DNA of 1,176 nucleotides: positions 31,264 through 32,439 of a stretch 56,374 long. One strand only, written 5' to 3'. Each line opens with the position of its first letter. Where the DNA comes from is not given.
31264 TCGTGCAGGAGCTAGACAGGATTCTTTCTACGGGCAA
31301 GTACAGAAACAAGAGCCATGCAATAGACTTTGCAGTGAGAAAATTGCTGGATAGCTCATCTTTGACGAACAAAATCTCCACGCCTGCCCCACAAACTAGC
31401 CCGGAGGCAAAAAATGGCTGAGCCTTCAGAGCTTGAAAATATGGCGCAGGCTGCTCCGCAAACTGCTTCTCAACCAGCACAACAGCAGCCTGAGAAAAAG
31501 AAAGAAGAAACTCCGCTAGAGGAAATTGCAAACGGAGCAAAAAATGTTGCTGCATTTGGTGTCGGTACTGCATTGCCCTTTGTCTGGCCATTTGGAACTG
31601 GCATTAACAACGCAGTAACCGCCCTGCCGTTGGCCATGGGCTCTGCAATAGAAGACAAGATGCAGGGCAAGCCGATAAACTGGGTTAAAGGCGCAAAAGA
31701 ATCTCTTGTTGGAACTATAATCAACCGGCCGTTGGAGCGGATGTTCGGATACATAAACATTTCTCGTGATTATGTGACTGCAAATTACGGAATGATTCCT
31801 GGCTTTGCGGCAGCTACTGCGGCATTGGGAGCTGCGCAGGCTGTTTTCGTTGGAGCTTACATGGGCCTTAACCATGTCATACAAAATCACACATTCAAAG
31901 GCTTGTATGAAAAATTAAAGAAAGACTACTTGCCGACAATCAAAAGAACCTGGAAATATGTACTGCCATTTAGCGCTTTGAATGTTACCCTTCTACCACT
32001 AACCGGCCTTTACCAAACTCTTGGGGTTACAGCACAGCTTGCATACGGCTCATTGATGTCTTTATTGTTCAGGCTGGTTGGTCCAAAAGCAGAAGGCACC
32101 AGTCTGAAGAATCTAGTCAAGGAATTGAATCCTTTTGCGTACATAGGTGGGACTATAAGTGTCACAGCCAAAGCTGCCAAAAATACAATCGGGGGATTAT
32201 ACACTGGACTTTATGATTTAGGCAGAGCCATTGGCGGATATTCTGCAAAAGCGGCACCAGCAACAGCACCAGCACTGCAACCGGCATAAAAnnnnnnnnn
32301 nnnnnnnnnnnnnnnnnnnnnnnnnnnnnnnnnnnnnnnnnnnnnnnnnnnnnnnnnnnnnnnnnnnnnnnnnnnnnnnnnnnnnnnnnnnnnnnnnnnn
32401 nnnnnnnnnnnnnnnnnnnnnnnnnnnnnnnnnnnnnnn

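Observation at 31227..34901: Tandem array of ribbon-helix-helix + paralogous membrane protein modules (RHH-P1, RHH-P2, RHH-P3, P4)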

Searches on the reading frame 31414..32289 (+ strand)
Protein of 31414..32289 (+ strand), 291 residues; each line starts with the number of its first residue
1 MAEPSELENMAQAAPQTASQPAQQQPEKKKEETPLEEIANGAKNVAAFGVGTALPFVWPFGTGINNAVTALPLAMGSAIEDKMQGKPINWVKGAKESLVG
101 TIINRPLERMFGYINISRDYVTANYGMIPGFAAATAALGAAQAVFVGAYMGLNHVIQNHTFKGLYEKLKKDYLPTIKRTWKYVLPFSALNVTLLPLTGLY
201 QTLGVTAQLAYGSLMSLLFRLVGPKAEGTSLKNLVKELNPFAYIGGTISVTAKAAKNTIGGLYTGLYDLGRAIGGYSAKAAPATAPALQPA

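Call 4: search_protein_families(library=pfam, proteins=[window:31414-32289:+], max_evalue=1)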
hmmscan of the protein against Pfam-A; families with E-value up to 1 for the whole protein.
window:31414-32289:+ (291 aa): 1 family
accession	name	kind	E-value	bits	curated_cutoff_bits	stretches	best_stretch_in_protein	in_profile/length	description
PF04117.17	Mpv17_PMP22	-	2.6e-07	31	27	1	155-196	2-43/62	Mpv17 / PMP22 family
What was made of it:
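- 31414..32289 (+): P1, 291 aa, an Mpv17/PMP22-like helical membrane protein (orthogroup A). Pfam PF04117 scores 31 bits against a cut-off of 27 (call 4).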

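Call 8: find_homologous_proteins(query=A1, max_evalue=0.001)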
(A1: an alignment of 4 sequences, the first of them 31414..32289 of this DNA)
Query A1 (4 sequences) (291 aa, profile of the alignment): 65 proteins with E <= 0.001 among 8000 candidates.
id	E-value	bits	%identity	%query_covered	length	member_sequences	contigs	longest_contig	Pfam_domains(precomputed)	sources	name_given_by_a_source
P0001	3.5e-95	336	100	100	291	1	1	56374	PF04117.18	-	-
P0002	1.1e-84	302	85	100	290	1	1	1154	PF04117.18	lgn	-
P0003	6.8e-83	296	84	100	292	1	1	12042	PF04117.18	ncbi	-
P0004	1.4e-82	295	85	100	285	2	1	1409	PF04117.18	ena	-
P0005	4.0e-81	290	85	100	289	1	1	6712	PF04117.18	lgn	-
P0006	8.8e-80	286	79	100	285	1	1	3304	PF04117.18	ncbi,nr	ncbi:Mpv17/PMP22 family protein [Candidatus Pacearchaeota archaeon]|nr:Mpv17/PMP22 family protein [C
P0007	1.1e-79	286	81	100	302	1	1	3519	PF04117.18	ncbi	-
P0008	1.9e-77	278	80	95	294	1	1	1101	PF04117.18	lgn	-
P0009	2.5e-75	271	71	100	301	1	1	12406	PF04117.18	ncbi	-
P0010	1.9e-74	268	77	98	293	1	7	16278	PF04117.18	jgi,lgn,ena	-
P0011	4.1e-71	257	22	41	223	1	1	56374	-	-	-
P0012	1.1e-68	250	69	99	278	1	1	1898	PF04117.18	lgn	-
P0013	1.2e-64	236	66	97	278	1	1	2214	PF04117.18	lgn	-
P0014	2.9e-64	235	20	41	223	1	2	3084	-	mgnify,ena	mgnify:CR=1 FL=1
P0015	2.8e-59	219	23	41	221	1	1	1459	-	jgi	jgi:hypothetical protein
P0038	3.0e-52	196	53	100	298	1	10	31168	-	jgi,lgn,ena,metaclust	metaclust:\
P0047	5.9e-50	188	50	94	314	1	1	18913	-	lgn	-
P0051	1.1e-46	177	51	95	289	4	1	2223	PF04117.18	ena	-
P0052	5.6e-46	175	47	91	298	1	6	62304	-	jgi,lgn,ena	-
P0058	6.6e-40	155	47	97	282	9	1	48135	-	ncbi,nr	ncbi:Mpv17/PMP22 family protein [Candidatus Woesearchaeota archaeon]|nr:Mpv17/PMP22 family protein [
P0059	2.1e-39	154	47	95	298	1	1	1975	PF04117.18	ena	-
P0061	1.8e-36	144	42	100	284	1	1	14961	-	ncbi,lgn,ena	-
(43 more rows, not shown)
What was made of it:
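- On Mpv17/PMP22 (PF04117): Close P1 homologues carry precomputed PF04117 (call 8).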

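Call 10: find_encoding_contigs(protein=P0058, flank=10000, max_places=3)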
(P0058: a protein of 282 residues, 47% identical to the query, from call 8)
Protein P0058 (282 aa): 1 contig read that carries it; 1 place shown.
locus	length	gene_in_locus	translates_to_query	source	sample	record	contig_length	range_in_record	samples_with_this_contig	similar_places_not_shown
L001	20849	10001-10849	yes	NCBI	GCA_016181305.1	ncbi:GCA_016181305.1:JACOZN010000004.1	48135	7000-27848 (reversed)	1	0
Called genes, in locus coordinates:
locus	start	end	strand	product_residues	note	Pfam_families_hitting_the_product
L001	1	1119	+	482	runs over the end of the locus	PF14010:PEPcase_2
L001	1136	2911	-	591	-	-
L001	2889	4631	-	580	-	-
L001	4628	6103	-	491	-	-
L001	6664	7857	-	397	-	-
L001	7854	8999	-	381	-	-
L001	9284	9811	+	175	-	-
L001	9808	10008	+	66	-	-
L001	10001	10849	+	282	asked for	-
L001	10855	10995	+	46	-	-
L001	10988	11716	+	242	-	-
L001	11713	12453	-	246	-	PF01497:Peripla_BP_2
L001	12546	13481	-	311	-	PF00890:FAD_binding_2 (weak), PF01266:DAO (faint), PF01946:Thi4 (faint), PF03486:HI0933_like (faint), PF07992:Pyr_redox_2, PF13738:Pyr_redox_3, PF00070:Pyr_redox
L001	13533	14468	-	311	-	PF01326:PPDK_N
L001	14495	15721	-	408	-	PF00391:PEP-utilizers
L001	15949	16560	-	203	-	PF01966:HD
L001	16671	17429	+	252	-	PF01978:TrmB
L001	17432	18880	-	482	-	PF02789:Peptidase_M17_N, PF00883:Peptidase_M17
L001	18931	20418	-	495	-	PF00085:Thioredoxin (weak), PF03190:Thioredox_DsbH, PF13098:Thioredoxin_2, PF13899:Thioredoxin_7, PF01532:Glyco_hydro_47 (faint), PF07221:GlcNAc_2-epim (faint), PF07470:Glyco_hydro_88 (weak)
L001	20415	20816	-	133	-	PF09969:DUF2203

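Call 11: find_encoding_contigs(protein=P0052, flank=10000, max_places=3)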
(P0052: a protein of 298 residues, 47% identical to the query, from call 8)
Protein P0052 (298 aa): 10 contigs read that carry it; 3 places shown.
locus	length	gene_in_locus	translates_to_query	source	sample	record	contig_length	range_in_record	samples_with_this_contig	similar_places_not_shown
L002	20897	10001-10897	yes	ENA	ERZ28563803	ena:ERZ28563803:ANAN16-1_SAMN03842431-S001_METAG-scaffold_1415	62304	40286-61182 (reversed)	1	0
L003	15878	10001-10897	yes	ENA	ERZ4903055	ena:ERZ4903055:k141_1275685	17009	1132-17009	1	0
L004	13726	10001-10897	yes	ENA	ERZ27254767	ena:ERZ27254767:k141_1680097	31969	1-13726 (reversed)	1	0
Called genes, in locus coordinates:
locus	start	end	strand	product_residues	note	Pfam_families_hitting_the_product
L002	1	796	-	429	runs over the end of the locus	PF00171:Aldedh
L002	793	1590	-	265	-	PF02558:ApbA (weak), PF03446:NAD_binding_2 (weak), PF03807:F420_oxidored, PF02153:PDH_N, PF14748:P5CR_dimer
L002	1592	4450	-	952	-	-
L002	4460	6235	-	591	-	-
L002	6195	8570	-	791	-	-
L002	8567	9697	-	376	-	PF13173:AAA_14 (faint)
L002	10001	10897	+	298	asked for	-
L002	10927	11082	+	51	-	-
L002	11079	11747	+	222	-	-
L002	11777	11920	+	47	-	-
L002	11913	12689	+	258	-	-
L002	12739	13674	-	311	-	PF00890:FAD_binding_2 (weak), PF01134:GIDA (faint), PF01266:DAO (faint), PF01946:Thi4 (faint), PF03486:HI0933_like (faint), PF07992:Pyr_redox_2, PF13738:Pyr_redox_3, PF00070:Pyr_redox, +1 more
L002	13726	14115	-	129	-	-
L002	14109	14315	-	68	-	PF04014:MazE_antitoxin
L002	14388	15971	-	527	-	PF02789:Peptidase_M17_N, PF00883:Peptidase_M17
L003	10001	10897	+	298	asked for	-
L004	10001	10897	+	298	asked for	-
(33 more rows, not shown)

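Call 17: search_protein_families(library=pfam, alignment_id=A3, max_evalue=0.01)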
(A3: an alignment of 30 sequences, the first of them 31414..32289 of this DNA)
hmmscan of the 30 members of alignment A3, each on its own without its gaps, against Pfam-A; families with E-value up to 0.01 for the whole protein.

A. member 1, window:31414-32289:+ (291 aa): 1 family
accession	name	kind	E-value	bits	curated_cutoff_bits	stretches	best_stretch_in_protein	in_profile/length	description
PF04117.17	Mpv17_PMP22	-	2.6e-07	31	27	1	155-196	2-43/62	Mpv17 / PMP22 family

B. families by the number of members that match (of 30 scanned): 1 family
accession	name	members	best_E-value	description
PF04117.17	Mpv17_PMP22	16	2.6e-07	Mpv17 / PMP22 family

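Call 18: search_protein_families(library=ncbifam, proteins=[window:31414-32289:+], max_evalue=1)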
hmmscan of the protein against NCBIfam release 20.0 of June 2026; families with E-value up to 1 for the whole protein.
window:31414-32289:+ (291 aa): 1 family
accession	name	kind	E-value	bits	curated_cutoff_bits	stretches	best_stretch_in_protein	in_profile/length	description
NF033688.1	MG406_fam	hypoth_equivalog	0.072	13.5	40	1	179-244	8-73/118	MG406 family protein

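Call 19: search_protein_families(library=padloc, proteins=[window:31414-32289:+], max_evalue=0.1)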
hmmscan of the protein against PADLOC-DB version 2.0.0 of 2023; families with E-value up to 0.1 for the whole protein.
window:31414-32289:+ (291 aa): 0 families

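Call 21: search_protein_representatives(alignment_id=A3)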
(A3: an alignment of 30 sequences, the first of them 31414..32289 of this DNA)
Query: 30 sequences, 281 profile positions. Proteins with E-value up to 0.001 (for the whole library): 141; up to 1e-10: 69; up to 1e-30: 20. The best 141 are listed.
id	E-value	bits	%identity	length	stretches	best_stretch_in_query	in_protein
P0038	6.8e-119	413.0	-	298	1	1-280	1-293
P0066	1.6e-76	273.9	-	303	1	1-276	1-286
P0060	1.8e-71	257.4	-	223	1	22-219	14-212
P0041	3.2e-57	210.7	-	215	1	18-217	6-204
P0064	8.5e-56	206.0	-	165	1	1-156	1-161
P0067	2.5e-47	178.2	-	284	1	1-280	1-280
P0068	2.7e-46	174.8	-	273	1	15-280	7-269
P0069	5.7e-46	173.7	-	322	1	12-279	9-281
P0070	6.0e-45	170.4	-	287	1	1-280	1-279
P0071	1.5e-44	169.1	-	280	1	10-280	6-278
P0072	8.0e-43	163.4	-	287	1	2-277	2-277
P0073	2.1e-41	158.8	-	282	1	2-281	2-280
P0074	5.1e-41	157.5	-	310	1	15-270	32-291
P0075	3.9e-39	151.3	-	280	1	1-281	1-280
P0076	1.1e-38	149.9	-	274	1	1-280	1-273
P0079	1.1e-33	133.4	-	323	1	24-272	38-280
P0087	1.6e-25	106.7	-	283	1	12-279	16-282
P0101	3.0e-18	82.8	-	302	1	16-274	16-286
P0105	2.2e-17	80.0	-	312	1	15-279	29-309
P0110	5.9e-16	75.3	-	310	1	5-280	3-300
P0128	1.4e-11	60.9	-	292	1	1-262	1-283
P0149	7.0e-08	48.8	-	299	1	2-267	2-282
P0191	2.3e-04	37.2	-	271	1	15-281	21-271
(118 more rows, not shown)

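Call 25: search_solved_structures(query=A3, max_evalue=10)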
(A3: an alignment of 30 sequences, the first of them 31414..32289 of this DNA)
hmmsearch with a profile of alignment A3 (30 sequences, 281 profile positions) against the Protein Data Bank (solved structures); distinct sequences matched with E-value up to 10: 0.
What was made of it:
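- Tried and rejected: The P profile found nothing by sequence in the PDB (call 25).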

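Call 27: find_related_loci(query=window:31414-32289:+, collection=genome_contigs, flank=10000)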
Query window:31414-32289:+ (291 aa) in genome_contigs; peptide patterns used: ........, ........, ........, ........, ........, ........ (x = any residue, [..] = any of these).
468 stretches matched a pattern, but none encodes a relative of the query by tblastn (E <= 1e-3).

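Call 36: predict_structure(alignment_id=A4)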
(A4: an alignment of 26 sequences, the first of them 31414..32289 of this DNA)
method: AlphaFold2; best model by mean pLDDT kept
length: 291 residues; sequences in the alignment: 26
mean_pLDDT: 65.1   pTM: 0.53
mean pLDDT of the five models: 65.1, 61.0, 58.1, 57.8, 56.6
residues with pLDDT >= 90: 7; 70-90: 157; 50-70: 40; < 50: 87
segments of 3 or more residues with pLDDT < 50: 1-32, 238-291
pLDDT, mean of each block of 10 residues (from residue 1): 44 36 37 53 68 74 72 72 71 76 81 88 90 87 84 79 84 83 83 79 75 71 57 52 40 38 40 37 39 39
secondary structure, 60 per line:
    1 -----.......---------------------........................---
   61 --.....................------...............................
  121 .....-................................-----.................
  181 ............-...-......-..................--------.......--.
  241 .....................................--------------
elements in order: H6-12 H34-57 H63-83 H90-125 H127-158 H164-192 H198-203 H205-222 H231-237 H240-277
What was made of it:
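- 31414..32289 (+): The AF2 model is all-helical (call 36).
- The P1 model is of moderate quality (pLDDT 65) and has nine helices, not four (call 36).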

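Call 40: fold_search(model_id=the predicted structure, library=pdb)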
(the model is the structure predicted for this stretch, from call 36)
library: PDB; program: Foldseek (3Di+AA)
matches with E <= 10: 84; with E <= 0.001: 0
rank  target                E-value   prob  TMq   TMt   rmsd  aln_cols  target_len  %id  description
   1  6jlf_C                9.8e-01  0.08  0.12  0.13  24.4       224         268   15  Crystal structure of a bacterial Bestrophin homolog from Klebsiella pneumoniae D179A mutation - HR (released 2019-11-13)
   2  6ivp_D                1.0e+00  0.09  0.12  0.13  24.7       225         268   13  Crystal structure of a membrane protein P262A (released 2019-11-06)
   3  6ivo_E                1.3e+00  0.07  0.12  0.12  26.3       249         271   16  Crystal structure of a membrane protein P208A (released 2019-11-06)
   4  6iv2_A                1.4e+00  0.08  0.13  0.14  24.9       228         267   13  Crystal structure of a bacterial Bestrophin homolog from Klebsiella pneumoniae with a mutation Y211A (released 2019-11-13)
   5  6ivp_C                1.6e+00  0.06  0.11  0.12  29.0       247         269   15  Crystal structure of a membrane protein P262A (released 2019-11-06)
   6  6m96_B                1.6e+00  0.05  0.11  0.12  17.2       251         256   12  ATP-bound conformation of the WzmWzt O antigen ABC transporter (released 2019-03-06)
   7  6ch3_B                1.9e+00  0.08  0.12  0.18  15.2       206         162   14  Crystal structure of the cytoplasmic domain of FlhA and FliS-FliC complex (released 2018-05-16)
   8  6cwq_B                2.2e+00  0.08  0.16  0.16  18.6       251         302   11  X-ray crystal structure of Flavobacterium johnsoniae dimanganese(II) ribonucleotide reductase beta subunit (as-isolate (released 2018-04-18)
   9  5x87_C                2.6e+00  0.04  0.12  0.13  24.8       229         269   16  Crystal structure of a bacterial Bestrophin homolog from Klebsiella pneumoniae with a mutation L177T (released 2017-11-01)
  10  6ivp_B                2.8e+00  0.04  0.12  0.13  25.1       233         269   13  Crystal structure of a membrane protein P262A (released 2019-11-06)
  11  9o88_A                3.2e+00  0.06  0.14  0.06  19.1       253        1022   12  Cryo-EM structure of CIM0216-bound rabbit TRPM3 having 2 resting and 2 activated subunits (para position) at 18 degree (released 2025-12-17)
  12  2inp_D                3.2e+00  0.04  0.13  0.12  18.8       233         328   12  Structure of the Phenol Hydroxylase-Regulatory Protein Complex (released 2007-01-16)
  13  8qz1_A                3.6e+00  0.06  0.14  0.16  18.8       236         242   15  Crystal structure of human two pore domain potassium ion channel TREK-2 (K2P10.1) in complex with a nanobody (Nb58) (released 2024-05-29)
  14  8zjd_R                3.6e+00  0.05  0.14  0.14  17.0       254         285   12  Cryo-EM structure of kisspeptin receptor bound to KP-10 (released 2024-07-03)
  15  8vy7_R                4.0e+00  0.10  0.21  0.21  15.9       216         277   14  CryoEM structure of Gi-coupled TAS2R14 with cholesterol and an intracellular tastant (released 2024-04-03)
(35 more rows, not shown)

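Call 41: fold_search(model_id=the predicted structure, library=viral)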
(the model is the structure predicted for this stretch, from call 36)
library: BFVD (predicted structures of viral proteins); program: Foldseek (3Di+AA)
matches with E <= 10: 97; with E <= 0.001: 0
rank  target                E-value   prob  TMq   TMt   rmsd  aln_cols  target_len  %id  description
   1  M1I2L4                9.0e-02  1.00  0.39  0.72   3.8       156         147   11  (no name in the UniProt tables at hand)
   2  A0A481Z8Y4            4.5e-01  0.87  0.36  0.42  13.5       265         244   13  Mitochondrial carrier-like protein [Pithovirus LCPAC304]
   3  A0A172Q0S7            5.4e-01  0.23  0.16  0.19  31.9       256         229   13  PspA/IM30 family protein [Acinetobacter phage vB_AbaM_ME3]
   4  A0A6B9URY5            7.9e-01  0.16  0.15  0.10  22.3       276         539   16  (no name in the UniProt tables at hand)
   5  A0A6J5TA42            8.2e-01  0.13  0.15  0.18  20.3       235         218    9  Uncharacterized protein [uncultured Caudovirales phage]
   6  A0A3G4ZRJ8            1.1e+00  0.44  0.31  0.31  15.1       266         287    9  Mitochondrial carrier protein [Terrestrivirus sp.]
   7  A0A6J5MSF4            1.5e+00  0.08  0.13  0.08  53.7       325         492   14  Uncharacterized protein [uncultured Caudovirales phage]
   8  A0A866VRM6            1.8e+00  0.10  0.17  0.17  23.8       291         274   10  G protein-coupled receptor-6.3 [Elephant endotheliotropic herpesvirus 3A]
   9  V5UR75                2.0e+00  0.15  0.20  0.22  30.5       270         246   12  Uncharacterized protein [Shigella phage pSb-1]
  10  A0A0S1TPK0            2.0e+00  0.11  0.18  0.16  26.9       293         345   10  G protein-coupled receptor-6.4 [Elephant endotheliotropic herpesvirus 4]
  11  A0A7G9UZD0            2.4e+00  0.18  0.22  0.25  19.3       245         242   13  Membrane protein [Gordonia Phage Sephiroth]
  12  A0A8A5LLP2            2.4e+00  0.08  0.14  0.07  22.4       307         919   14  (no name in the UniProt tables at hand)
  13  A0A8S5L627            2.9e+00  0.08  0.17  0.08  22.9       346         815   10  Mediator complex subunit 30 [MELD virus sp.]
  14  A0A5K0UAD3            3.1e+00  0.07  0.17  0.06  23.1       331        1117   12  Calcium-transporting P-type ATPase, PMR1-type [Yasminevirus sp. GU-2018]
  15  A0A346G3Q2            3.2e+00  0.06  0.16  0.14  27.2       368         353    8  (no name in the UniProt tables at hand)
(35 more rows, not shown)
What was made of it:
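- On Mpv17/PMP22 (PF04117): The P1 model (pLDDT 65) has one standout BFVD hit, M1I2L4 (TM 0.72 over 147 aa, rmsd 3.8, probability 1.0); the next hit scores TM 0.42 (call 41).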

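Call 46: find_encoding_contigs(protein=P0038, flank=10000, max_places=2)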
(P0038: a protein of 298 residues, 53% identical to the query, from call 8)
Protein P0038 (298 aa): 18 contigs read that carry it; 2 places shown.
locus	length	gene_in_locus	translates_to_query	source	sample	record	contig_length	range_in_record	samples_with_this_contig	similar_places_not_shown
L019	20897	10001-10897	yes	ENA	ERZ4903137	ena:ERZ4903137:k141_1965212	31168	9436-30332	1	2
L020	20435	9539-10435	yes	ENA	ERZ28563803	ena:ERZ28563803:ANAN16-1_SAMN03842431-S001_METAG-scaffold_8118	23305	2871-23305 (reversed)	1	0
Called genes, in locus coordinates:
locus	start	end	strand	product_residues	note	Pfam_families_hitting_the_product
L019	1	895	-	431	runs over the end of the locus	PF00171:Aldedh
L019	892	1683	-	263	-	PF01210:NAD_Gly3P_dh_N, PF03446:NAD_binding_2 (weak), PF03807:F420_oxidored, PF02153:PDH_N (weak), PF14748:P5CR_dimer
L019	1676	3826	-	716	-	-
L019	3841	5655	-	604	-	-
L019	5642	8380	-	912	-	-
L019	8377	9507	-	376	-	PF01637:ATPase_2 (weak), PF13173:AAA_14 (weak)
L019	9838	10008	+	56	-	-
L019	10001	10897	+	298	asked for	-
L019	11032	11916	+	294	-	-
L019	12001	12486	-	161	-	PF08534:Redoxin, PF00578:AhpC-TSA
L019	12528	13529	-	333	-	PF01946:Thi4 (faint), PF00890:FAD_binding_2 (faint), PF03486:HI0933_like (faint), PF07992:Pyr_redox_2, PF12831:FAD_oxidored (faint), PF13738:Pyr_redox_3, PF00070:Pyr_redox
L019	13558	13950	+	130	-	PF00571:CBS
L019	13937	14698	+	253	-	-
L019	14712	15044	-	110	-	-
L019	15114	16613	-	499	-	PF02789:Peptidase_M17_N, PF00883:Peptidase_M17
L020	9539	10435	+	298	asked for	-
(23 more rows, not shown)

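Call 47: find_encoding_contigs(protein=P0047, flank=10000, max_places=2)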
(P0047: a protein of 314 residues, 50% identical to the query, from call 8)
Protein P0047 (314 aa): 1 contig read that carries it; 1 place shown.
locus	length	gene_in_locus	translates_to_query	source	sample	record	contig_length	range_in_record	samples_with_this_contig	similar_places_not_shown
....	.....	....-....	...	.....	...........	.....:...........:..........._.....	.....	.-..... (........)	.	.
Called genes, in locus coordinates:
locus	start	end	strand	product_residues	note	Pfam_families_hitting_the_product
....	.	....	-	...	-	?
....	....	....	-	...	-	-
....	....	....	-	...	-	-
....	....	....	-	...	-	-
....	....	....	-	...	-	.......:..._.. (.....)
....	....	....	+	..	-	-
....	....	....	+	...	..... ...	-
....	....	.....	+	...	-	-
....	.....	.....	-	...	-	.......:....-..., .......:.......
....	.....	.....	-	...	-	-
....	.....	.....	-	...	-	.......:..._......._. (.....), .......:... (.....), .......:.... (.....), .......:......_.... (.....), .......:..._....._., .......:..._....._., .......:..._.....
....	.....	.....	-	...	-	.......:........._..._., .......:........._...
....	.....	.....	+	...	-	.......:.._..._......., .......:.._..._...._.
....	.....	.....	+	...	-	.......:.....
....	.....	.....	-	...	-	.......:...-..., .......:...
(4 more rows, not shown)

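Call 48: find_encoding_contigs(protein=P0061, flank=10000, max_places=2)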
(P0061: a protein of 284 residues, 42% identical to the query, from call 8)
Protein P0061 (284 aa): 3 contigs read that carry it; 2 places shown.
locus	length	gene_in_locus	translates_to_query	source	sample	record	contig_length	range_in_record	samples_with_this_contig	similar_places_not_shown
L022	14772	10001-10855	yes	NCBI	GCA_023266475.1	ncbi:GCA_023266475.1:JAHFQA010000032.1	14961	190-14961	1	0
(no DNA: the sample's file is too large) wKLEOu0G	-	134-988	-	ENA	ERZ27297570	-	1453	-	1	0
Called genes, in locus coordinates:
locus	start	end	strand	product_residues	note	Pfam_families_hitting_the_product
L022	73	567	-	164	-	PF05168:HEPN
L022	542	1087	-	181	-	PF01909:NTP_transf_2 (weak), PF18765:Polbeta (weak)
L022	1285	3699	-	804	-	-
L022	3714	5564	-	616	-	-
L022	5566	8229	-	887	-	-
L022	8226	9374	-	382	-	-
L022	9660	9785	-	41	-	-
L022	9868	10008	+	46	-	-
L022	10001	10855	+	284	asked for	-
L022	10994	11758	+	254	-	-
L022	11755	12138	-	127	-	PF01850:PIN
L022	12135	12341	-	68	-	PF04014:MazE_antitoxin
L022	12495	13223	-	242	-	PF00970:FAD_binding_6, PF08030:NAD_binding_6 (weak), PF00175:NAD_binding_1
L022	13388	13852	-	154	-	PF08534:Redoxin, PF00578:AhpC-TSA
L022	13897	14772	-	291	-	?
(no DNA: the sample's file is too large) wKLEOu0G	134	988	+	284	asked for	-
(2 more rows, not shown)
